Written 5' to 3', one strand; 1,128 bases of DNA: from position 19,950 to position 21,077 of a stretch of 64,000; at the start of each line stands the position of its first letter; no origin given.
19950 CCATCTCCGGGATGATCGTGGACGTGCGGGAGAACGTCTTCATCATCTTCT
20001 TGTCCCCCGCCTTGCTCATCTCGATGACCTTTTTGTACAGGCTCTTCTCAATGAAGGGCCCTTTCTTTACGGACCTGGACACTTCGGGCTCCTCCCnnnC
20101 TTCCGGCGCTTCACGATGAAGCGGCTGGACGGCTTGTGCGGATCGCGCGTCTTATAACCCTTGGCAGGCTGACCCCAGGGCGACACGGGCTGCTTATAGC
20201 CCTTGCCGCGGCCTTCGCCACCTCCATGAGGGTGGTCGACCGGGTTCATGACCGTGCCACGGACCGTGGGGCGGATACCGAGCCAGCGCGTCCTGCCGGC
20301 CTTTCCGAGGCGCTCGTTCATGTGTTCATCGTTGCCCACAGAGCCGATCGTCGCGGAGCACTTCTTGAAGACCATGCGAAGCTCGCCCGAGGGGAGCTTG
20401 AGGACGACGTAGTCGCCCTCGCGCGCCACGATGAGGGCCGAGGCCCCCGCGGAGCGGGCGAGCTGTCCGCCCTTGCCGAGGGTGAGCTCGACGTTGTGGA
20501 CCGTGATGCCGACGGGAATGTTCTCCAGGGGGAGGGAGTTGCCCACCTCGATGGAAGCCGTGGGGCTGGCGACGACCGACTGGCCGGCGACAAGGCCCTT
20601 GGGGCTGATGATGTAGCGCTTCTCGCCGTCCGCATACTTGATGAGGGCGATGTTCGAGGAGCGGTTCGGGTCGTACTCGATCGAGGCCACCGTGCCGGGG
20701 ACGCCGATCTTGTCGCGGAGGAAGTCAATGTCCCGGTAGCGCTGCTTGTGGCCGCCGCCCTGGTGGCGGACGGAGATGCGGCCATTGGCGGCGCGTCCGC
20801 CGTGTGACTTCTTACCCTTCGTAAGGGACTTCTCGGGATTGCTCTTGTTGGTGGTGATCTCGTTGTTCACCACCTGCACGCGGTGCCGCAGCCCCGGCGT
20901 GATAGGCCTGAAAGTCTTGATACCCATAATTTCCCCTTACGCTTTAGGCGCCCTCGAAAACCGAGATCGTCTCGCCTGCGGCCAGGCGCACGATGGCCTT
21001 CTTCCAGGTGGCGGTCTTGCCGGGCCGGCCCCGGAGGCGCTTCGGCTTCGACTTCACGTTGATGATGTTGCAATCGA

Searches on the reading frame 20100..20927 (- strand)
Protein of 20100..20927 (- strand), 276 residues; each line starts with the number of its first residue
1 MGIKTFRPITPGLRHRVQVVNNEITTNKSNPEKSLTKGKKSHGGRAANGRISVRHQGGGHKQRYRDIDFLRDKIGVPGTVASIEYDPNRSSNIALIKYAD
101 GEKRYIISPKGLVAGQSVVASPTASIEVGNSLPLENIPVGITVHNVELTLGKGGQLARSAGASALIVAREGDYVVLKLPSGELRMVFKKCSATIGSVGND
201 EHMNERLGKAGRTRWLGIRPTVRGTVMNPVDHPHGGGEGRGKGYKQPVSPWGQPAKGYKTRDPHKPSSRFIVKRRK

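Call 60: search_solved_structures(query=window:20100-20927:-, max_evalue=1e-40)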
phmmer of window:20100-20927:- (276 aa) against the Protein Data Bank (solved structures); distinct sequences matched with E-value up to 1e-40: 70 (the best 60 are shown).
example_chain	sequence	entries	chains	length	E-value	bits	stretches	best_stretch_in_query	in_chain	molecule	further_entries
8fmw_AD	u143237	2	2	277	4.6e-111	374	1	1-275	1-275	50S ribosomal protein L2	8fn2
9h91_C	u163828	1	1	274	2.5e-103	348.7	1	3-275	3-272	50S ribosomal protein L2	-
10px_1D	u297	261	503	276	3.1e-103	348.4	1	1-276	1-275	50S ribosomal protein L2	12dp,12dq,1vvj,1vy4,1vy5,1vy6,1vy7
3j3v_C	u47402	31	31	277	5.9e-103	347.4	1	1-276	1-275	50S ribosomal protein L2 | 50S ribosomal protein uL2 | Large ribosomal subunit protein uL2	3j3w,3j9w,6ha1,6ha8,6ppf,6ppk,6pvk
9fy1_C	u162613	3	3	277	8.6e-103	346.9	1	1-276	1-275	Large ribosomal subunit protein uL2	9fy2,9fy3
4v7p_BC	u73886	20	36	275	1e-102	346.6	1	3-276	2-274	50S ribosomal protein L2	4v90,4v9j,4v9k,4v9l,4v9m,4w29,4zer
5njt_W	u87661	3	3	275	1.9e-102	345.8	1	3-276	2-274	50S ribosomal protein L2 | Large ribosomal subunit protein uL2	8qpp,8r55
7nhn_G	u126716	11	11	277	3.7e-102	344.8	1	1-276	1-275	50S ribosomal protein L2 | Large ribosomal subunit protein uL2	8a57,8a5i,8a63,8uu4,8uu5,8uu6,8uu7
5a9z_AD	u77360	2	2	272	9.9e-102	343.4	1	6-276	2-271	50S ribosomal protein L2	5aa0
4v68_BD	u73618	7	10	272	1e-101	343.3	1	3-274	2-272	50S ribosomal protein L2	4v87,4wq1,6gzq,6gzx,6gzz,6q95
4v83_BC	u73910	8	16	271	2.1e-101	342.3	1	3-272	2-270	50S ribosomal protein L2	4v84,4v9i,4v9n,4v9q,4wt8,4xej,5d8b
6htq_C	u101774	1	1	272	2.3e-101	342.2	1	3-274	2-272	50S ribosomal protein L2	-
7nhk_G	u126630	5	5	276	7.9e-101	340.5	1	1-275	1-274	50S ribosomal protein L2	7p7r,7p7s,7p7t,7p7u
7p7q_G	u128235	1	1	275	8.1e-101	340.4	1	1-275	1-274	50S ribosomal protein L2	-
9hig_c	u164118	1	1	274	1.2e-100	339.8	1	2-275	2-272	Large ribosomal subunit protein uL2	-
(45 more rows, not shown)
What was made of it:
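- Closest known: Leptospira ligC. Same: The window probably comes from a spirochaete: its uL2 best matches PDB 8fmw (call 60), which I recall as the Borreliella ribosome.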
